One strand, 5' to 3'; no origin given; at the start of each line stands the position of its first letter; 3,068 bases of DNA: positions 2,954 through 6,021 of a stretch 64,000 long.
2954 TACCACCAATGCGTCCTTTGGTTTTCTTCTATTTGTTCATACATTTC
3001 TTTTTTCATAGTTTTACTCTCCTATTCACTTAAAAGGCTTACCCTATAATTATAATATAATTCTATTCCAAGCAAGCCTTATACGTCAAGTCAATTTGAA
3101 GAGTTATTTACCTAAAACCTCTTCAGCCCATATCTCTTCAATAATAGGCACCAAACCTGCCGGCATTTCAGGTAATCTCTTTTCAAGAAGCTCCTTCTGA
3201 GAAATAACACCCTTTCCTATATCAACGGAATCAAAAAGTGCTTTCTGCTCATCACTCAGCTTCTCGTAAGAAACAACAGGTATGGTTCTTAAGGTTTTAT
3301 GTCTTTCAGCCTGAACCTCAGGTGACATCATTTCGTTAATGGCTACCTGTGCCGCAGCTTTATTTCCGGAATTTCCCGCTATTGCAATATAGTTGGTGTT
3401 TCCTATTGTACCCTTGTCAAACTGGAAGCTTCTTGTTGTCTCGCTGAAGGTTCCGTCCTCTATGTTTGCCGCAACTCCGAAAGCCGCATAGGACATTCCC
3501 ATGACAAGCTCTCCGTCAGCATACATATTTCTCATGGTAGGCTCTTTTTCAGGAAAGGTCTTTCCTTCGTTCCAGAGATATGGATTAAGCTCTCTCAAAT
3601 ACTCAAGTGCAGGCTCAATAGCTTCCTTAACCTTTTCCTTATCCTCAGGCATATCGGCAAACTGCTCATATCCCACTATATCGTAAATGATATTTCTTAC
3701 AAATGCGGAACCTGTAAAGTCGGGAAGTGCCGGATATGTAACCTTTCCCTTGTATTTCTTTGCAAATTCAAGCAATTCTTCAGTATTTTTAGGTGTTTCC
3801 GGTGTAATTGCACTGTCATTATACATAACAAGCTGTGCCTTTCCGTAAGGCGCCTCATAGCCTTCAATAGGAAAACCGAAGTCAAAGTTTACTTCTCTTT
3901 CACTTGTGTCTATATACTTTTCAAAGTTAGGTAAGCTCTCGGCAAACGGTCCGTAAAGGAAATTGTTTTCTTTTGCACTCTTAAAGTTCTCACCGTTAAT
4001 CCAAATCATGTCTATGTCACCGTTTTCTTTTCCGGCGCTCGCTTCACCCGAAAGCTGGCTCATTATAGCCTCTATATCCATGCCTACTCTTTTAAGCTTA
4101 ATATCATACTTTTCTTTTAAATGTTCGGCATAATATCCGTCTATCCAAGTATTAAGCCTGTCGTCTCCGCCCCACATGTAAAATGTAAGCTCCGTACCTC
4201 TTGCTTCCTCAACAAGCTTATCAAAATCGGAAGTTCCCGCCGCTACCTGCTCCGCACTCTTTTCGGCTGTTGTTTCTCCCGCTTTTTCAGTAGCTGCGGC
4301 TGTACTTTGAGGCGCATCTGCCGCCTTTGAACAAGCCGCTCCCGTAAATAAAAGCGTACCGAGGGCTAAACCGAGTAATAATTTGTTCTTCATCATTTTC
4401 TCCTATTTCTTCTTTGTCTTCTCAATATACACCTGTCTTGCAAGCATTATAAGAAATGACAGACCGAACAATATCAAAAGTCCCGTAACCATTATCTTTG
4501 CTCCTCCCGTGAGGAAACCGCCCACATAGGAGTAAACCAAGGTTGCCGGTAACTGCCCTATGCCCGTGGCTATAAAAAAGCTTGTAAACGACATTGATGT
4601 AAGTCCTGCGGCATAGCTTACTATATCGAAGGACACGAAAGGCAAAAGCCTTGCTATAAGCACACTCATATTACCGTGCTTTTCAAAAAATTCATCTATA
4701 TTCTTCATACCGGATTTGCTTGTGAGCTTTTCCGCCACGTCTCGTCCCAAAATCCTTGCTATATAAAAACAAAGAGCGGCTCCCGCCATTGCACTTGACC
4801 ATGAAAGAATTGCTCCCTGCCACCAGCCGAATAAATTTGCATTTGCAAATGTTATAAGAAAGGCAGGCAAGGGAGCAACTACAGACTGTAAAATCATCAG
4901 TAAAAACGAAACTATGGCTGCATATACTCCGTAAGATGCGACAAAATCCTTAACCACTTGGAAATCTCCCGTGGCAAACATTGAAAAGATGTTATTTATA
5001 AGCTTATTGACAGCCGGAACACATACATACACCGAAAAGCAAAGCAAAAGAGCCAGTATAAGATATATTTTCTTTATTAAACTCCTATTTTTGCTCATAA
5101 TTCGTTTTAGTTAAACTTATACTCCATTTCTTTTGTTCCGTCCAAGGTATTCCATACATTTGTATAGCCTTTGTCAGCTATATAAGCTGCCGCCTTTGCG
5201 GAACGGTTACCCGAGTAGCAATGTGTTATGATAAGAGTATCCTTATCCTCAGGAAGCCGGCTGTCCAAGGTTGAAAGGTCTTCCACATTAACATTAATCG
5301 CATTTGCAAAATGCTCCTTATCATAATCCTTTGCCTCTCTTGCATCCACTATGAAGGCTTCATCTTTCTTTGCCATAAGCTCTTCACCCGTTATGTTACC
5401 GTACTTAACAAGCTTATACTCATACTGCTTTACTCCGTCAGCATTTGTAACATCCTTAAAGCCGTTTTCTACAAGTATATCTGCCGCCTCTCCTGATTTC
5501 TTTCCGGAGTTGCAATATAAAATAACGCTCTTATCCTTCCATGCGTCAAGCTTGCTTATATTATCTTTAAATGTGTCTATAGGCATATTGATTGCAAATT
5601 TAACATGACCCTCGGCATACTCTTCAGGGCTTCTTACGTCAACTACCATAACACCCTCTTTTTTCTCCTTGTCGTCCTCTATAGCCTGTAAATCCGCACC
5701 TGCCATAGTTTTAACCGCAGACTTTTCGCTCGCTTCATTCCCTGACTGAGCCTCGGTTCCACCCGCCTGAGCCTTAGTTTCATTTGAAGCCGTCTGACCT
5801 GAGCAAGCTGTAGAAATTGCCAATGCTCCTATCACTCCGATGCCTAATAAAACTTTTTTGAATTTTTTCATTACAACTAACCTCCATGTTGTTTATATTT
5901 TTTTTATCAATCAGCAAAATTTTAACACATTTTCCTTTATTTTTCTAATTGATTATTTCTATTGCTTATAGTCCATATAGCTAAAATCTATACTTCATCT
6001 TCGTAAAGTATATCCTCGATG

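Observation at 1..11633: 13-gene cluster joining an orphan ABC importer, two exported rhodaneses, two TVP38 proteins, a CCG Fe-S protein, a kinase-like protein, a DUF2064-GT2 fusion and a methyltransferase: candidate undescribed S/Se/As-handling system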

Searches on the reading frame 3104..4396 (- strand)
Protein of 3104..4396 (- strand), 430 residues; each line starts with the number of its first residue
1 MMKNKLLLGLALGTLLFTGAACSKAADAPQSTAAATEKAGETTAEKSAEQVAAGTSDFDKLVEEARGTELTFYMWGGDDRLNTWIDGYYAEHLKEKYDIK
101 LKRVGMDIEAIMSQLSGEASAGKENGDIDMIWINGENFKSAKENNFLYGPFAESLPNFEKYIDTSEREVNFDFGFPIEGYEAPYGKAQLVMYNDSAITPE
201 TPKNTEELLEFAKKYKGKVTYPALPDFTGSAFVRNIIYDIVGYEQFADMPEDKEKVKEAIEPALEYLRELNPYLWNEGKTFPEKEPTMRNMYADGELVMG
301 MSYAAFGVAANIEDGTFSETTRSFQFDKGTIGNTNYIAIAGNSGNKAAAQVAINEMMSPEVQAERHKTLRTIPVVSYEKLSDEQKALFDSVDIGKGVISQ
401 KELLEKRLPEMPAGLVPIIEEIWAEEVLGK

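Call 5: search_protein_families(library=pfam, proteins=[window:3104-4396:-], max_evalue=0.01)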
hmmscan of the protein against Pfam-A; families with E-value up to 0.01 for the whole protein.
window:3104-4396:- (430 aa): 2 families
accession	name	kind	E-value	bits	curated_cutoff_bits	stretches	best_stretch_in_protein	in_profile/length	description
PF13416.11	SBP_bac_8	-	5.9e-24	85.8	27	1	90-376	3-263/279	Bacterial extracellular solute-binding protein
PF01547.30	SBP_bac_1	-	8.7e-08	32.9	26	1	94-363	19-307/307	Bacterial extracellular solute-binding protein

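Call 6: search_protein_families(library=ncbifam, proteins=[window:3104-4396:-], max_evalue=0.01)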
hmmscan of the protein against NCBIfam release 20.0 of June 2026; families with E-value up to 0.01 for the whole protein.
window:3104-4396:- (430 aa): 1 family
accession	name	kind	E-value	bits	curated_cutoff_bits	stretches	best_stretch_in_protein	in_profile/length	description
NF008633.1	PRK11622.1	subfamily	3.5e-134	447.6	203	1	44-426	13-395/397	ABC transporter substrate-binding protein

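Call 25: search_solved_structures(query=window:3104-4396:-, max_evalue=0.01)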
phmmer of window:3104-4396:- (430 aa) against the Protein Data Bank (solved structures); distinct sequences matched with E-value up to 0.01: 1.
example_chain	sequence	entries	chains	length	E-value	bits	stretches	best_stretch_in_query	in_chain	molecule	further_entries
4edp_A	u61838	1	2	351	1.7e-05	27.2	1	267-385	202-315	ABC transporter, substrate-binding protein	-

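Call 46: find_homologous_proteins(query=window:3107-4396:-, max_evalue=0.00001)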
Query window:3107-4396:- (430 aa): 3582 proteins with E <= 0.00001 among 8000 candidates; the best 120 are listed.
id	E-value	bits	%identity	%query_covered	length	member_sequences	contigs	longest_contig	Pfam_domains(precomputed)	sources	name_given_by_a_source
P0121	9.0e-277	936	97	100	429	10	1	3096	PF13416.12,PF01547.31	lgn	-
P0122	1.5e-227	774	80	100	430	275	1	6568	PF13416.12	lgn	-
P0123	4.8e-223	759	79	100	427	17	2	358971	PF13416.12,PF01547.31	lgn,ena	-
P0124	6.9e-223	758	78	100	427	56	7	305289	PF13416.12,PF01547.31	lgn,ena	-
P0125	1.1e-221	754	78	100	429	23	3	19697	PF13416.12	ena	-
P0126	5.4e-220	749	77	100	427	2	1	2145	PF13416.12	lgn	-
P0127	2.0e-214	730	77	100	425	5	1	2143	PF13416.12,PF01547.31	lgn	-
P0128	5.5e-204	696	73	93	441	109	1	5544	PF13416.12,PF01547.31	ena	-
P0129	8.1e-202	689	72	100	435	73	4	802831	PF13416.12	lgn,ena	-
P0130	1.4e-200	685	78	87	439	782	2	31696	PF13416.12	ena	-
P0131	1.5e-200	685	78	87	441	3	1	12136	PF13416.12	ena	-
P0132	8.3e-200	682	71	100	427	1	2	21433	PF13416.12,PF01547.31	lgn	-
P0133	2.9e-199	680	71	100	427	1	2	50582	PF13416.12,PF01547.31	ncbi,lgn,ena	-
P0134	8.4e-199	679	78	87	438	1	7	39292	PF13416.12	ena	-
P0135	5.9e-198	676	71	100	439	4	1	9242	PF13416.12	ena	-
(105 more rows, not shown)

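Call 58: predict_structure(alignment_id=A4)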
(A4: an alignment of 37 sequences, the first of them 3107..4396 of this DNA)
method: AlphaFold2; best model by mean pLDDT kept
length: 430 residues; sequences in the alignment: 37
mean_pLDDT: 78.8   pTM: 0.77
mean pLDDT of the five models: 78.8, 75.9, 74.8, 73.9, 65.9
residues with pLDDT >= 90: 159; 70-90: 175; 50-70: 40; < 50: 56
segments of 3 or more residues with pLDDT < 50: 1-54
pLDDT, mean of each block of 10 residues (from residue 1): 39 37 30 25 28 64 98 86 95 98 92 94 94 86 93 93 83 79 79 88 92 88 64 87 87 95 92 72 58 75 80 85 79 78 96 96 90 88 93 80 72 83 72
secondary structure, 60 per line:
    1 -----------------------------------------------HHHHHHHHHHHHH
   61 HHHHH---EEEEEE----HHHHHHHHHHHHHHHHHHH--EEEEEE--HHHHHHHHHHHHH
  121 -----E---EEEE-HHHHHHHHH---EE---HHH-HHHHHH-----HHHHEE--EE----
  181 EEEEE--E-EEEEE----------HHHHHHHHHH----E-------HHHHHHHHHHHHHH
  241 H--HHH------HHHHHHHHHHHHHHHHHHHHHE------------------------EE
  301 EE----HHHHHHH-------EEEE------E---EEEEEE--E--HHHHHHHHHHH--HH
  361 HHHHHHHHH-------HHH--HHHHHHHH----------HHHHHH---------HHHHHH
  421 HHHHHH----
elements in order: H48-65 E69-74 H79-97 E100-105 H108-120 E130-133 H135-143 H156-161 H167-170 E181-185 E190-194 H205-214 H227-241 H253-273 E299-302 H307-313 E321-324 E335-340 H346-356 H359-369 H382-389 H400-405 H415-426

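Call 62: fold_search(model_id=the predicted structure, library=pdb)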
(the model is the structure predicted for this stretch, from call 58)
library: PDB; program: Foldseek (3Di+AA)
matches with E <= 10: 1401; with E <= 0.001: 909
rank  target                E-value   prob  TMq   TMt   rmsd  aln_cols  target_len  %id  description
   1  4edp_A                3.2e-14  1.00  0.56  0.74   6.8       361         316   18  1.85 Angstrom resolution crystal structure of an ABC transporter from Clostridium perfringens ATCC 13124 (released 2012-04-11)
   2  4eqb_A                8.2e-14  1.00  0.56  0.72   7.9       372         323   15  1.5 Angstrom Crystal Structure of Spermidine/Putrescine ABC Transporter Substrate-Binding Protein PotD from Streptococ (released 2012-05-02)
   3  5t1p_F                1.1e-13  1.00  0.56  0.71   7.5       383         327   15  Crystal structure of the putative periplasmic solute-binding protein from Campylobacter jejuni (released 2016-09-07)
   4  7xjn_C                1.4e-13  1.00  0.53  0.67   5.7       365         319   16  Structure of VcPotD1 in complex with norspermidine (released 2023-04-26)
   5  4r6y                  2.1e-13  1.00  0.57  0.75   4.9       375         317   14  Crystal structure of solute-binding protein stm0429 from salmonella enterica subsp. enterica serovar typhimurium str. lt (released 2014-09-10)
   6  2pt2                  2.7e-13  1.00  0.55  0.72   5.0       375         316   14  Structure of FutA1 with Iron(II) (released 2007-07-10)
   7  5t1p_H                3.0e-13  1.00  0.54  0.69   7.6       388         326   14  Crystal structure of the putative periplasmic solute-binding protein from Campylobacter jejuni (released 2016-09-07)
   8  5t1p_A                3.0e-13  1.00  0.51  0.63   6.1       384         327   14  Crystal structure of the putative periplasmic solute-binding protein from Campylobacter jejuni (released 2016-09-07)
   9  5t1p_B                4.5e-13  1.00  0.51  0.63   6.1       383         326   14  Crystal structure of the putative periplasmic solute-binding protein from Campylobacter jejuni (released 2016-09-07)
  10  4gl0                  7.3e-13  1.00  0.51  0.64   6.2       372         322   17  Putative spermidine/putrescine ABC transporter from Listeria monocytogenes (released 2012-08-22)
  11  5t1p_D                8.1e-13  1.00  0.51  0.63   6.0       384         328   15  Crystal structure of the putative periplasmic solute-binding protein from Campylobacter jejuni (released 2016-09-07)
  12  7xjm_C                8.6e-13  1.00  0.53  0.68   5.5       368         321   15  Structure of VcPotD1 in complex with spermidine (released 2023-04-26)
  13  7xjm_A                1.5e-12  1.00  0.53  0.68   5.6       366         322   16  Structure of VcPotD1 in complex with spermidine (released 2023-04-26)
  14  2pt1                  1.7e-12  1.00  0.55  0.73   6.3       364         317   15  FutA1 Synechocystis PCC 6803 (released 2007-07-10)
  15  1y4t_A                1.8e-12  1.00  0.54  0.71   5.6       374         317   16  Ferric binding protein from Campylobacter jejuni (released 2005-01-11)
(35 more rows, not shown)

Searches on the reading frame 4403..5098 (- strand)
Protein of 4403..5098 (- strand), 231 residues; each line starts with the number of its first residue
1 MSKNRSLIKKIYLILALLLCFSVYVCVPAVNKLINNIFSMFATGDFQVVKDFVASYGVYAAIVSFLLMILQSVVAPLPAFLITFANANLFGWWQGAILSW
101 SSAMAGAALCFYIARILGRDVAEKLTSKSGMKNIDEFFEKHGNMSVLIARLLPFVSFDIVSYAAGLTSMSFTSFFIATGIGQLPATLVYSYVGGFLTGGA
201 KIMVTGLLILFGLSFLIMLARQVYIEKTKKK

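Call 5: search_protein_families(library=pfam, proteins=[window:4403-5098:-], max_evalue=0.01)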
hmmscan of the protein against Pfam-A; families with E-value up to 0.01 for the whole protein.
window:4403-5098:- (231 aa): 1 family
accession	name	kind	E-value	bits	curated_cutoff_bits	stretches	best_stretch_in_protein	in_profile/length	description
PF09335.16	VTT_dom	-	7.2e-30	104.4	33.9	1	78-193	2-121/123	VTT domain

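Call 6: search_protein_families(library=ncbifam, proteins=[window:4403-5098:-], max_evalue=0.01)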
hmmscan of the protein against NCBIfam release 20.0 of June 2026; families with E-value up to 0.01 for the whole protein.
window:4403-5098:- (231 aa): 3 families
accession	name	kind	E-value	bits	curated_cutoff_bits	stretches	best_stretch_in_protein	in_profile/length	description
NF008102.0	PRK10847.1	equivalog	1.7e-09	37.8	236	1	50-219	19-201/219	DedA family protein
NF052604.1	UndecprPTUtpABac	equivalog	5.6e-08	33.1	250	1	51-196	10-157/198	undecaprenyl phosphate transporter UptA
NF052605.1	UndecprPTUptAStph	equivalog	1.5e-05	25.1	300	1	47-225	3-191/197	undecaprenyl phosphate transporter UptA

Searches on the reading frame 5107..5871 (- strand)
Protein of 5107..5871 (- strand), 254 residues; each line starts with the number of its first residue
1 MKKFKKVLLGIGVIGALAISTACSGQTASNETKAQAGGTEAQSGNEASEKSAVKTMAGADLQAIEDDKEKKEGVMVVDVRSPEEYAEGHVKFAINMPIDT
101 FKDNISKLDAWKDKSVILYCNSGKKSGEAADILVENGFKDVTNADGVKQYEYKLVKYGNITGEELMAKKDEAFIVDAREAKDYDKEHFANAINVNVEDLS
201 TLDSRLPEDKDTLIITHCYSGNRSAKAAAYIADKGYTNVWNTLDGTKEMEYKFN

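Call 5: search_protein_families(library=pfam, proteins=[window:5107-5871:-], max_evalue=0.01)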
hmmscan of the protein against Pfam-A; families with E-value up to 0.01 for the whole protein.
window:5107-5871:- (254 aa): 1 family
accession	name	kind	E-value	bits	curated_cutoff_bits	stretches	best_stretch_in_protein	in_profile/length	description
PF00581.25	Rhodanese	-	4.6e-33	114.2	22.2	2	70-146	10-94/102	Rhodanese-like domain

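Call 6: search_protein_families(library=ncbifam, proteins=[window:5107-5871:-], max_evalue=0.01)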
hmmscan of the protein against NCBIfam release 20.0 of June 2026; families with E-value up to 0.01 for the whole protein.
window:5107-5871:- (254 aa): 19 families
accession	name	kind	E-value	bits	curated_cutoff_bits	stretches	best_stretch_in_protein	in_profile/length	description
NF007627.0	PRK10287.1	equivalog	5.3e-29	100.5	102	2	77-154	24-101/104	thiosulfate sulfurtransferase PspE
TIGR02981.1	phageshock_pspE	exception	2.2e-27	95.3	126.3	2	76-155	21-100/101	thiosulfate sulfurtransferase PspE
NF045521.1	rhoda_near_glyco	subfamily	2.6e-26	92.1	145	2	159-244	19-103/144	rhodanese homology domain-containing protein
NF001195.0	PRK00162.1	equivalog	6.4e-25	87.5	102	2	165-248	14-94/108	thiosulfate sulfurtransferase GlpE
NF006444.0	PRK08762.1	equivalog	5.6e-24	84.5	449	2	57-146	13-102/387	molybdopterin-synthase adenylyltransferase MoeB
NF001133.1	PRK00142.1-1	equivalog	5.1e-20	72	170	2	69-152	117-205/229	oxygen-dependent tRNA uridine(34) hydroxylase TrhO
NF005902.0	PRK07878.1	equivalog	2.8e-17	62.7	647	2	45-146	278-376/392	adenylyltransferase/sulfurtransferase MoeZ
NF041203.1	rhodanese_LYCAU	equivalog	3.1e-17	62.4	115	2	160-244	23-111/126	rhodanese-related (seleno)protein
NF005646.0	PRK07411.1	equivalog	3.8e-15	55.9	633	2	40-150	268-379/390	molybdopterin-synthase adenylyltransferase MoeB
NF045694.1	seleno_TsoB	exception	7.1e-15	54.1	805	2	27-143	18-141/572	rhodanese/DsbD fusion-like selenoprotein TsoB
NF008750.0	PRK11784.1-2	equivalog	2.2e-13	50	241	1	66-98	8-40/346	tRNA 2-selenouridine(34) synthase MnmH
NF003703.0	PRK05320.1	equivalog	1.9e-11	44.1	331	2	173-245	133-208/280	sulfurtransferase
TIGR04271.1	ThiI_C_thiazole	equivalog_domain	5.2e-10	39.3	70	1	59-141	12-96/101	thiazole biosynthesis protein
TIGR04568.1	arch_SelU_Nterm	equivalog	1.2e-09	38.3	200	1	70-98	100-128/215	selenouridine synthase SelU-like subunit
TIGR03167.1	tRNA_sel_U_synt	equivalog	1.6e-08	34.3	219.75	1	75-98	4-27/311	tRNA 2-selenouridine(34) synthase MnmH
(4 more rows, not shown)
